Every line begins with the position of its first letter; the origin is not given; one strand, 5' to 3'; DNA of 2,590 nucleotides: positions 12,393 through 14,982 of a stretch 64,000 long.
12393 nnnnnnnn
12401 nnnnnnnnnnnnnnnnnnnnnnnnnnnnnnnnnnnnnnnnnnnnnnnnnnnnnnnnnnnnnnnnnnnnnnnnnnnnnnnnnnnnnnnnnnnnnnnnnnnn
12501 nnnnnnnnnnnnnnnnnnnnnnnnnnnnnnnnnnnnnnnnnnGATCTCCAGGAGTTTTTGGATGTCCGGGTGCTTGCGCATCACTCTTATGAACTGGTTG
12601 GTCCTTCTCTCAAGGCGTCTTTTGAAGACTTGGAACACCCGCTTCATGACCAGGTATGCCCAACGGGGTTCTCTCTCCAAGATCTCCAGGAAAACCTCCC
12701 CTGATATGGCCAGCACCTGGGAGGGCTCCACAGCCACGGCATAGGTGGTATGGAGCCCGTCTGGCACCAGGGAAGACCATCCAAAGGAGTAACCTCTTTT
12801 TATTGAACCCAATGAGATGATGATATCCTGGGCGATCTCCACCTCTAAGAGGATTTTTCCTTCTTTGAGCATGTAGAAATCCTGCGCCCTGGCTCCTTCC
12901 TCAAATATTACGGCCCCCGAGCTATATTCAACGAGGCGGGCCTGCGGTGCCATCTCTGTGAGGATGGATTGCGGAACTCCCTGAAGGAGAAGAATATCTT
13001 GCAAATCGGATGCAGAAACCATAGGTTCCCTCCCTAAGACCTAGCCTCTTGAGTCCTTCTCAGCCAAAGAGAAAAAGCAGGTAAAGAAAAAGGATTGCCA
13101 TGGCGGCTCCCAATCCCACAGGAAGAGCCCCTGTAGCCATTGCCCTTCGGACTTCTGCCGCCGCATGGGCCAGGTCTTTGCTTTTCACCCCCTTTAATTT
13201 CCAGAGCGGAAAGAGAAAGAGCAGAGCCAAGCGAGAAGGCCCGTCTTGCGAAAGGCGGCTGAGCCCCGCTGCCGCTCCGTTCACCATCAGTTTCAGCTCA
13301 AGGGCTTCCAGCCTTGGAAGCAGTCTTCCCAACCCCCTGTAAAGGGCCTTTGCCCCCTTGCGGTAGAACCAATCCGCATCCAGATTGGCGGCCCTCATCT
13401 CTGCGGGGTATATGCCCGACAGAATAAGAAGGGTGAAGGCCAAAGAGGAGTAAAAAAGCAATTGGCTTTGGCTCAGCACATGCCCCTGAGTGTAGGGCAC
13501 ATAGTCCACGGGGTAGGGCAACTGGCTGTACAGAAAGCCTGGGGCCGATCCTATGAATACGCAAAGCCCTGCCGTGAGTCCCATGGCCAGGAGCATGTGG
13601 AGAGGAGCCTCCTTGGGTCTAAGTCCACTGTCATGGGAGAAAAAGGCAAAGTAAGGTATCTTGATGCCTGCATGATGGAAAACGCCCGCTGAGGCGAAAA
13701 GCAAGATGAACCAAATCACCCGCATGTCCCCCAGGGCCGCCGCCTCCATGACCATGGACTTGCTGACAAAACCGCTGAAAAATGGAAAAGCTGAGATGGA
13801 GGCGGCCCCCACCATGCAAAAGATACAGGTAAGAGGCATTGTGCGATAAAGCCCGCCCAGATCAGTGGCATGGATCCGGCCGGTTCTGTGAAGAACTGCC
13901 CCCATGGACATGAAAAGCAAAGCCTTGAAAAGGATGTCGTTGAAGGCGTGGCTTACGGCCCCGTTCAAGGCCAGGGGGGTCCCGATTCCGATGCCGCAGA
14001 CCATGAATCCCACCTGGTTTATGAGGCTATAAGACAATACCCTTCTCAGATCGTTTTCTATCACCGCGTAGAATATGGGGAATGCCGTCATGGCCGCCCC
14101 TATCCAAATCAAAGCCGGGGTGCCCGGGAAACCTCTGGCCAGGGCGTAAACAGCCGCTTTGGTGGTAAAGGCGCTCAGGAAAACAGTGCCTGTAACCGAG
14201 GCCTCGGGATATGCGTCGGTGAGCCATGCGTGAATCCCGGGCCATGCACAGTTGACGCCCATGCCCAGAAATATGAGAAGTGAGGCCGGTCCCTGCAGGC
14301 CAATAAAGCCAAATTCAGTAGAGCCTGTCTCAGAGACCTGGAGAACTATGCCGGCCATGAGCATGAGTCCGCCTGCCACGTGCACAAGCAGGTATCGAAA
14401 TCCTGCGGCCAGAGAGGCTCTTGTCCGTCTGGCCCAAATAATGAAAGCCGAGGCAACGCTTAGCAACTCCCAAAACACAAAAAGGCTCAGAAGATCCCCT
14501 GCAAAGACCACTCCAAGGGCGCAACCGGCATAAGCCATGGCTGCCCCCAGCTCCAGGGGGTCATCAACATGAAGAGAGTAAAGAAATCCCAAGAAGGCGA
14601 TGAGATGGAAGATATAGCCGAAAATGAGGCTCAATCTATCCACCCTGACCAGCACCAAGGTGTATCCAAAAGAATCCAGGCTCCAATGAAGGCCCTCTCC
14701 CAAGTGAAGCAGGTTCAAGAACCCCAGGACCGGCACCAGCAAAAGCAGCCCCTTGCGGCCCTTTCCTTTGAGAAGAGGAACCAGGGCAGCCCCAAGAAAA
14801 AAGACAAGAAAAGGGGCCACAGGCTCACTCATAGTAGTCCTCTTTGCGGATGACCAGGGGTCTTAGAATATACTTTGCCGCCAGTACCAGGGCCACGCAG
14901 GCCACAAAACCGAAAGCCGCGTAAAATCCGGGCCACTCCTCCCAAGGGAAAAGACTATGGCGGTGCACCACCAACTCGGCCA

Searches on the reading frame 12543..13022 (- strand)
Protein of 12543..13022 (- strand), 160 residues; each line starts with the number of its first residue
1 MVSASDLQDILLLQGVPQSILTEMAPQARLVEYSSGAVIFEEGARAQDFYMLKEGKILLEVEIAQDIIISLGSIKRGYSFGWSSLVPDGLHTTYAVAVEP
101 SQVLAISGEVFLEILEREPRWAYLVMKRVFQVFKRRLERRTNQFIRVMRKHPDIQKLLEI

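Call 10: search_protein_families(library=pfam, proteins=[window:12543-13022:-], max_evalue=0.1)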
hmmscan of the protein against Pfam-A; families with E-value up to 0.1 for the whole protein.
window:12543-13022:- (160 aa): 1 family
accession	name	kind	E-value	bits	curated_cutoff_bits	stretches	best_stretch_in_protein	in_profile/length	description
PF00027.35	cNMP_binding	-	2.1e-14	53.7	27.5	1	31-117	2-88/89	Cyclic nucleotide-binding domain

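Call 12: search_protein_families(library=ncbifam, proteins=[window:12543-13022:-], max_evalue=0.01)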
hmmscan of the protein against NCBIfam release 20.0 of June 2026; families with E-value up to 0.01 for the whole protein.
window:12543-13022:- (160 aa): 5 families
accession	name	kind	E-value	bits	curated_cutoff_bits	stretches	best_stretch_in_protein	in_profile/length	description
NF041163.2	encap_f2b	equivalog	5.2e-10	39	400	1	2-151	68-218/450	family 2B encapsulin nanocompartment shell protein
NF050815.1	TransActFtrBCaul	equivalog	4.7e-07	29.3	300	1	9-128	13-131/251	transcriptional activator FtrB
TIGR03896.1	cyc_nuc_ocin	subfamily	2.7e-06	27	161.05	1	32-147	12-131/317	bacteriocin-type transport-associated protein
NF006901.0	PRK09392.1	equivalog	2.9e-05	23.5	211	1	5-147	7-148/236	transcriptional activator FtrB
NF008732.0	PRK11753.1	equivalog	0.0056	16.2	266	1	20-142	15-134/214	cAMP-activated global transcriptional regulator CRP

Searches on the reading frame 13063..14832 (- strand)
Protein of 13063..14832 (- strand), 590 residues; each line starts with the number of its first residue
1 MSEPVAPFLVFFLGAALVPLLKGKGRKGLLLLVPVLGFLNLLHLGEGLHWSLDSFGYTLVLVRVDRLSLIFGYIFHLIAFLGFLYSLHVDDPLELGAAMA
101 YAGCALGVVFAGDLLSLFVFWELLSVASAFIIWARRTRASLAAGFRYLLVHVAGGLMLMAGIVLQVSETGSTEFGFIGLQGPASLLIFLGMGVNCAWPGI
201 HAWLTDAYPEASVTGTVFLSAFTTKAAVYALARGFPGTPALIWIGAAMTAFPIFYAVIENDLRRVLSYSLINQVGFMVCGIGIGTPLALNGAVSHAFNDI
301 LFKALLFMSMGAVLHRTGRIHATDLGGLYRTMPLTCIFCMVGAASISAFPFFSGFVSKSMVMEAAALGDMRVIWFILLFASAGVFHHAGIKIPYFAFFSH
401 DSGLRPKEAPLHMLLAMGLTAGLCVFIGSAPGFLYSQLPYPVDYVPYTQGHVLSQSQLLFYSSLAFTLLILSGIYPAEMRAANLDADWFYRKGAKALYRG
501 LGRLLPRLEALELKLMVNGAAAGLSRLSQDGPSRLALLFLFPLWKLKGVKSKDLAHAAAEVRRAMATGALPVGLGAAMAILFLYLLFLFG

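Call 10: search_protein_families(library=pfam, proteins=[window:13063-14832:-], max_evalue=0.1)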
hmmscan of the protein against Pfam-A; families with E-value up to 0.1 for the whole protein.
window:13063-14832:- (590 aa): 2 families
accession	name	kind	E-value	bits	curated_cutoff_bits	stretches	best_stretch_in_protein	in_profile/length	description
PF00361.26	Proton_antipo_M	-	1.2e-39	136.7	21.5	1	111-381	1-291/294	NADH:quinone oxidoreductase/Mrp antiporter, TM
PF10125.14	NADHdeh_related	-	0.001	19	27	1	100-172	76-148/218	NADH dehydrogenase I, subunit N related protein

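Call 29: list_cluster_members(proteins=[P0001, window:13063-14832:-, P0004, P0005])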
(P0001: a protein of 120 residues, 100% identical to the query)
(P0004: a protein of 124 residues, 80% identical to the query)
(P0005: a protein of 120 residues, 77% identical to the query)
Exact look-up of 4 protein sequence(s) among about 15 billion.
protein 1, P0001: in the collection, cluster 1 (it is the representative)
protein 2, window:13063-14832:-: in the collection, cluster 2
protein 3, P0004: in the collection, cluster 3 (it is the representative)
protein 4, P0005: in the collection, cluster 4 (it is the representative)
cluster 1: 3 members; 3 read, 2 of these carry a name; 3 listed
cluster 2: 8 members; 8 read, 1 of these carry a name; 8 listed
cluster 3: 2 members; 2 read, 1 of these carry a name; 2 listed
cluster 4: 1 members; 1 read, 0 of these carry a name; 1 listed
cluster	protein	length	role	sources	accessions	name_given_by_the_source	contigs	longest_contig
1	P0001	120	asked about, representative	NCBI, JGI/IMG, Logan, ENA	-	-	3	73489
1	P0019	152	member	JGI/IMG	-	hypothetical protein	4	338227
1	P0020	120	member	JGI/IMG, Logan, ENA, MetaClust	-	\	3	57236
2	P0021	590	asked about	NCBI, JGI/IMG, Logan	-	multicomponent Na+:H+ antiporter subunit D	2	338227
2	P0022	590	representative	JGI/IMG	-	-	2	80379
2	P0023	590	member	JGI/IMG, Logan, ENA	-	-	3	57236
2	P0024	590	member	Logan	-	-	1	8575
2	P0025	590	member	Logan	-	-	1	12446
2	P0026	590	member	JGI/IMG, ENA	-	-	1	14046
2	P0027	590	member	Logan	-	-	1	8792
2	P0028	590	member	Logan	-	-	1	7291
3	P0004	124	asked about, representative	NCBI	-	-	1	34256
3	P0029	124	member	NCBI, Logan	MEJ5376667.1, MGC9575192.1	MAG: DVU0772 family protein [bacterium]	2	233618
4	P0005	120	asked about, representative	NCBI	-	-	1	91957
